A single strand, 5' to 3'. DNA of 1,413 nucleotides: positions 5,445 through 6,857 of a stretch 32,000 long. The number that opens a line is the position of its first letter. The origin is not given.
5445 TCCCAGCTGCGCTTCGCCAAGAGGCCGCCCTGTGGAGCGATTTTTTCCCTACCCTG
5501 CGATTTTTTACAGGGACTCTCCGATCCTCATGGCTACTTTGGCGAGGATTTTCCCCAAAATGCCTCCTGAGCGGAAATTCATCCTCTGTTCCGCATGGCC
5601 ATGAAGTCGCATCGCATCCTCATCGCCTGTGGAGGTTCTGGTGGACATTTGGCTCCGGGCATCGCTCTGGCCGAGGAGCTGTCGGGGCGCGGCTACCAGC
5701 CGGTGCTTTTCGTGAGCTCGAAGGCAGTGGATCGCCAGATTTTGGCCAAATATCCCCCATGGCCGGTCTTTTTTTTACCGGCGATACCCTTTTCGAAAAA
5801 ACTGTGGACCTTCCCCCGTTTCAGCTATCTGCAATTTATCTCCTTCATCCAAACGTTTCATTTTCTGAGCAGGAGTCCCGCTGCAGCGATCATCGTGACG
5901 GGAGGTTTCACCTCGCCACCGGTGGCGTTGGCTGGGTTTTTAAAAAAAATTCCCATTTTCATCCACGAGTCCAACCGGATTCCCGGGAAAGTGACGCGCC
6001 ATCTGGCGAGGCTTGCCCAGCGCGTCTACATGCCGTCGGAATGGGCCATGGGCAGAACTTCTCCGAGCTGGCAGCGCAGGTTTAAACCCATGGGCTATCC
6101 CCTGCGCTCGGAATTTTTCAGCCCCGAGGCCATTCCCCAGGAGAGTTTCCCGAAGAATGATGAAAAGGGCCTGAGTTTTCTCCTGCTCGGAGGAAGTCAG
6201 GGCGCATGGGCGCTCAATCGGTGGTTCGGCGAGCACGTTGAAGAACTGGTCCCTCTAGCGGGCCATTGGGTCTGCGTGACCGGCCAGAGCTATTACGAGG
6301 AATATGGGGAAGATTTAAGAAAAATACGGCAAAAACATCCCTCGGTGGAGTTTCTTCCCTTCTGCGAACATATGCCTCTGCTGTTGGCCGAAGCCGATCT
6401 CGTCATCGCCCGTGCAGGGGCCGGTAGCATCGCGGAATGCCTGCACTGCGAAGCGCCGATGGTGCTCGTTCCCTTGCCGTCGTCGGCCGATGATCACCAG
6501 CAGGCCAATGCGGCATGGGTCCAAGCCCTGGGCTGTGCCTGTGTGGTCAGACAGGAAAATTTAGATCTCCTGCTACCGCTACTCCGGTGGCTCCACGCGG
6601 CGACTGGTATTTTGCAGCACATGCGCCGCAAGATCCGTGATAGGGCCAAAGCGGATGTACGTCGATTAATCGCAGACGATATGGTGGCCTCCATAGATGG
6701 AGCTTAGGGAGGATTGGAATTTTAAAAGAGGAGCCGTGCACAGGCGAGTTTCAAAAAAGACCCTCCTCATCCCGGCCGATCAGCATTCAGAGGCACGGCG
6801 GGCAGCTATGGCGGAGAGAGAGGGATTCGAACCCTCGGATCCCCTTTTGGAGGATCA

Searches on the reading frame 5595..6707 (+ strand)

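Call 11: search_protein_families(library=pfam, proteins=[window:5595-6707:+])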
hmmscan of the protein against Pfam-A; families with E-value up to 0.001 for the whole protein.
window:5595-6707:+ (370 aa): 4 families
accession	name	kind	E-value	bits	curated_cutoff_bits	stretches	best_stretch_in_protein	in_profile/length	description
PF04101.22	Glyco_tran_28_C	-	6.9e-28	98.2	22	1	196-324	3-129/166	Glycosyltransferase family 28 C-terminal domain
PF03033.26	Glyco_transf_28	-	3.2e-22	79.5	26.2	1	8-146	1-139/139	Glycosyltransferase family 28 N-terminal domain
PF13528.12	Glyco_trans_1_3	-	0.0006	19.5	25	0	250-324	237-310/322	Glycosyl transferase family 1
PF06722.18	EryCIII-like_C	-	0.00062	20.2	31.7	0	237-324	22-101/145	Erythromycin biosynthesis protein CIII-like, C-terminal domain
